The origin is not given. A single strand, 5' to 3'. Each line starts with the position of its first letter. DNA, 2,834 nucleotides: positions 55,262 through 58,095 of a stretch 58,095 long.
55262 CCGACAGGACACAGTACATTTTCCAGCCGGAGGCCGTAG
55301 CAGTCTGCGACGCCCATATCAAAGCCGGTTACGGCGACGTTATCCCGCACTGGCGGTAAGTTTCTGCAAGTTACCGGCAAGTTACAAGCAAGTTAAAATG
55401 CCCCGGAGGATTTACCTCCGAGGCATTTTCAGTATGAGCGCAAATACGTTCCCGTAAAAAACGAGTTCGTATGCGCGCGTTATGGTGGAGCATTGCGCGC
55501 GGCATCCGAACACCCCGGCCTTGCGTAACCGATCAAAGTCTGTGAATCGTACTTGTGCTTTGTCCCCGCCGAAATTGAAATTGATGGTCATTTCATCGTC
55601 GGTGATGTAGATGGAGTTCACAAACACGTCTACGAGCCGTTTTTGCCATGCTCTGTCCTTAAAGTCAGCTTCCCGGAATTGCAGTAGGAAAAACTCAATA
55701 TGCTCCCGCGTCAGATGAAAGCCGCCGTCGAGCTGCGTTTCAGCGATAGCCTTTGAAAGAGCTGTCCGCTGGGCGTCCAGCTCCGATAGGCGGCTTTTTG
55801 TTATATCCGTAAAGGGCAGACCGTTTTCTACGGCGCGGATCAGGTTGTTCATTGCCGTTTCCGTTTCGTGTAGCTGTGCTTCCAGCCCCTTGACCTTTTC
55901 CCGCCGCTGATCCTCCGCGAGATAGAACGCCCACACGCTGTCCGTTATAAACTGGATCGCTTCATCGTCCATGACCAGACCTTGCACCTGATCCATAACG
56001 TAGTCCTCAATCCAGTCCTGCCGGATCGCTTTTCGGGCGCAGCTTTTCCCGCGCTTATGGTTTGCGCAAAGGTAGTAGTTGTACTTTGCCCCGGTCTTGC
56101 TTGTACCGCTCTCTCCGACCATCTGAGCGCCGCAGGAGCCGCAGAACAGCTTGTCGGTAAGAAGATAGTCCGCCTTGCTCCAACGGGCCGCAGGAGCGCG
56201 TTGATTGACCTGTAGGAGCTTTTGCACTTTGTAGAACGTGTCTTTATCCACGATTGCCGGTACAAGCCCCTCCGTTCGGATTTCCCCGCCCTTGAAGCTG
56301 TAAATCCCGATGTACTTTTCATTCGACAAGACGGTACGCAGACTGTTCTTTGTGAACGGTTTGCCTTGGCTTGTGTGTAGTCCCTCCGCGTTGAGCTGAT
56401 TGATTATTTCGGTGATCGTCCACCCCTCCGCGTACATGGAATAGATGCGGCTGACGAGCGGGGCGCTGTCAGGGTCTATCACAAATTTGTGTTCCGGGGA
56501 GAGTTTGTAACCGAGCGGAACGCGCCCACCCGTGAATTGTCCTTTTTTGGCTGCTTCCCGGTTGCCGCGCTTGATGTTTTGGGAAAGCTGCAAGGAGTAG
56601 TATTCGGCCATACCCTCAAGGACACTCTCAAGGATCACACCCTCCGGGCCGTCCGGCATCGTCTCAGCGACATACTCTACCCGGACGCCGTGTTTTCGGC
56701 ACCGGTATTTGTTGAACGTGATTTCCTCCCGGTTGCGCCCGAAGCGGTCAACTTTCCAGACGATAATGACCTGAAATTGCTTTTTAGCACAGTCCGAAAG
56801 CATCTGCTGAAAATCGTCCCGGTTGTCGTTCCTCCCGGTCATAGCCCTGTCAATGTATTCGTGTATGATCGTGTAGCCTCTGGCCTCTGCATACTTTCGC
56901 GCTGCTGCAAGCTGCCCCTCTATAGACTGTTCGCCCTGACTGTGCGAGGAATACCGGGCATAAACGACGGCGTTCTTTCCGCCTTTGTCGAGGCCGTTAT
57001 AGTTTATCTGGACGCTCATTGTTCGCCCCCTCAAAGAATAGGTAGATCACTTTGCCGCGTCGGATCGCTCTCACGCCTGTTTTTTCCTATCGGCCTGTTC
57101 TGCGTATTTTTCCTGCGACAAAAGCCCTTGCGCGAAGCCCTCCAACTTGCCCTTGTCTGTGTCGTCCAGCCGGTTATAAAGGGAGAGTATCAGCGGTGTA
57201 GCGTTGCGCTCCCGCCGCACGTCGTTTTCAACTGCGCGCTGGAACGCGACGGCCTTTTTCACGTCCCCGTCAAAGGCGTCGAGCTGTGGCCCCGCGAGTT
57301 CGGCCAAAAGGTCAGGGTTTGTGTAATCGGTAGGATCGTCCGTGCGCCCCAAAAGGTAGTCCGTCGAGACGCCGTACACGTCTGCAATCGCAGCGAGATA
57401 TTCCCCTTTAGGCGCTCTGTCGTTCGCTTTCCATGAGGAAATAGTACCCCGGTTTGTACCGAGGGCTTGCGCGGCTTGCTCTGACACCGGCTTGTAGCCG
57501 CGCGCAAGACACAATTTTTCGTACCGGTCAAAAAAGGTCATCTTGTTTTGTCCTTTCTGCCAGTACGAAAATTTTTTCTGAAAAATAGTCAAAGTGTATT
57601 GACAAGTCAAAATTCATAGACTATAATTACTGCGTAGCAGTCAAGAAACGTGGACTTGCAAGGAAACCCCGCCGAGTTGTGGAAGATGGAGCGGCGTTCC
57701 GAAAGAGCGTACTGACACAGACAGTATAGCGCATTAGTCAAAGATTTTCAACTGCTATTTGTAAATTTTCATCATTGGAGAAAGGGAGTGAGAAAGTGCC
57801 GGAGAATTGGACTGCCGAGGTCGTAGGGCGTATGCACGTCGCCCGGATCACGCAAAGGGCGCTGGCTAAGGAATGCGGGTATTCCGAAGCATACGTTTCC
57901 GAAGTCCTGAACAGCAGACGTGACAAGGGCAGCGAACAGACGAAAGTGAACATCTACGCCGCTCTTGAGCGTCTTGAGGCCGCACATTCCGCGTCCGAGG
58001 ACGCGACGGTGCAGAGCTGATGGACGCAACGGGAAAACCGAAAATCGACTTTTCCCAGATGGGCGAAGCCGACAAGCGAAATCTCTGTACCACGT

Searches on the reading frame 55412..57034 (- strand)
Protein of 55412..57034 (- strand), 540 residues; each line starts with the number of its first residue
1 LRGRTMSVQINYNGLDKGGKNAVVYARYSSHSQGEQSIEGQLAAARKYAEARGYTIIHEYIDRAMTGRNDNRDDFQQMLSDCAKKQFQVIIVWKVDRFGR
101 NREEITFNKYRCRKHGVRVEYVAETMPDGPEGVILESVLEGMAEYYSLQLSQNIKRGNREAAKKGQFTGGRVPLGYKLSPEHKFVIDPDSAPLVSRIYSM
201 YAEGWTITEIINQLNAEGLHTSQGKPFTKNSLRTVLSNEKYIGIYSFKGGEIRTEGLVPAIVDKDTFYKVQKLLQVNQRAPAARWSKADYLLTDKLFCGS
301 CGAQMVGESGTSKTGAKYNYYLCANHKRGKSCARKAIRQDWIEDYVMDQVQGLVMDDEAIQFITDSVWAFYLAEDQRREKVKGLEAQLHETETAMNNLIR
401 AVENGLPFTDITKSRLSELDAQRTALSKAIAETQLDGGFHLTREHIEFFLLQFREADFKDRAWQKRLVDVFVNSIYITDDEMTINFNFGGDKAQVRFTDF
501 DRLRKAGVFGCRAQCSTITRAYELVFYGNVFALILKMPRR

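Call 23: search_protein_families(library=phrogs, proteins=[window:55412-57034:-], max_evalue=0.001)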
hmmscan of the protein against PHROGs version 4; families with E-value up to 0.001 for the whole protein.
window:55412-57034:- (540 aa): 4 families
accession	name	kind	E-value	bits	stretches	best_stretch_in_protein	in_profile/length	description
phrog_95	-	integration and excision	5.9e-120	402.8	1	16-488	84-575/651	integrase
phrog_125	-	DNA, RNA and nucleotide metabolism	1.5e-27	97.8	1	17-269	17-243/254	DNA invertase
phrog_6620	-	integration and excision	2.2e-12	47.9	1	12-125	48-156/201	transposase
phrog_7701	-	DNA, RNA and nucleotide metabolism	2.7e-05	25.5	1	170-280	2-91/137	DNA invertase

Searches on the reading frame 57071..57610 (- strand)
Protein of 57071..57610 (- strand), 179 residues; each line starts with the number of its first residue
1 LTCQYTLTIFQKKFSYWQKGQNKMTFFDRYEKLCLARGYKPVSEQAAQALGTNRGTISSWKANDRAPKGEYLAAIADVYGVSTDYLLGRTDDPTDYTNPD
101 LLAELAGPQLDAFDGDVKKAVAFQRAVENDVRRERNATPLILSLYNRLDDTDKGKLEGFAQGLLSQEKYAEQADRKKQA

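Call 23: search_protein_families(library=phrogs, proteins=[window:57071-57610:-], max_evalue=0.001)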
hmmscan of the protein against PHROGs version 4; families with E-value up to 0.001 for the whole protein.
window:57071-57610:- (179 aa): 7 families
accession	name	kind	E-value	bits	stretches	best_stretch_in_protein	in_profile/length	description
phrog_8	-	transcription regulation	3.1e-18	67.4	1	14-138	66-150/346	transcriptional regulator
phrog_4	-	transcription regulation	1.8e-11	44.6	1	18-99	125-204/400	transcriptional repressor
phrog_2328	-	transcription regulation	8.6e-06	26.6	1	43-120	31-108/128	transcriptional repressor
phrog_2439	-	transcription regulation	1.8e-05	24.8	1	33-95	12-74/367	transcriptional regulator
phrog_2967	-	transcription regulation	0.00015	22.4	1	19-90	4-73/225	transcriptional regulator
phrog_3037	-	transcription regulation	0.00041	21.2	1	26-88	18-76/189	transcriptional repressor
phrog_638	-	transcription regulation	0.00054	20.8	0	44-83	21-60/145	transcriptional regulator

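Call 55: search_protein_families(library=pfam, proteins=[window:57071-57610:-], max_evalue=0.01)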
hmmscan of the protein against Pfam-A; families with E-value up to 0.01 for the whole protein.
window:57071-57610:- (179 aa): 4 families
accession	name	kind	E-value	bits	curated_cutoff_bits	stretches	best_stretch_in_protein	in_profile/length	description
PF01381.28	HTH_3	-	5.5e-09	36.4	23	1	41-86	12-55/55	Helix-turn-helix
PF07022.19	Phage_CI_repr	-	0.0001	23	22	1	32-92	5-63/65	Bacteriophage CI repressor helix-turn-helix domain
PF13560.12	HTH_31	-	0.0018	19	27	1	44-84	18-59/64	Helix-turn-helix domain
PF13518.12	HTH_28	-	0.0093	16.5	25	0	34-62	8-34/52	Helix-turn-helix domain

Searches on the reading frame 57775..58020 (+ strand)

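Call 23: search_protein_families(library=phrogs, proteins=[window:57775-58020:+], max_evalue=0.001)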
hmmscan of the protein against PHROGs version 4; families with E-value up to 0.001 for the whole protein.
window:57775-58020:+ (81 aa): 5 families
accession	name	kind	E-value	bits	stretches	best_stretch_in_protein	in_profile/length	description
phrog_1468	-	transcription regulation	1.1e-07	32.4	1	13-67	9-61/67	transcriptional repressor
phrog_7241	-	transcription regulation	6.5e-05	24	1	18-64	68-113/122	transcriptional regulator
phrog_2119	-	unknown function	0.00022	22.3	1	19-71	21-73/119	-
phrog_4779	-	transcription regulation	0.00041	21.8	1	21-70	12-61/98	transcriptional regulator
phrog_1373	-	transcription regulation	0.00075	20.5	0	19-49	71-101/166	transcriptional regulator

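Call 55: search_protein_families(library=pfam, proteins=[window:57775-58020:+], max_evalue=0.01)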
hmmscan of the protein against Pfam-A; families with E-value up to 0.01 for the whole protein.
window:57775-58020:+ (81 aa): 5 families
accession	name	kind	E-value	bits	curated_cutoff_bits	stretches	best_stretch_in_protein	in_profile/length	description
PF13560.12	HTH_31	-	0.0001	22.9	27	1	23-55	13-45/64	Helix-turn-helix domain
PF24034.1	DUF7343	-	0.00023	21.4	27.6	1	24-52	18-46/62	Domain of unknown function (DUF7343)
PF01381.28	HTH_3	-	0.0044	17.5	23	1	25-49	10-34/55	Helix-turn-helix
PF23255.1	DUF7070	-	0.0044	17.2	27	1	31-50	14-33/49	Domain of unknown function (DUF7070)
PF13412.12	HTH_24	-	0.0069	16.4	21.9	0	23-43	16-36/48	Winged helix-turn-helix DNA-binding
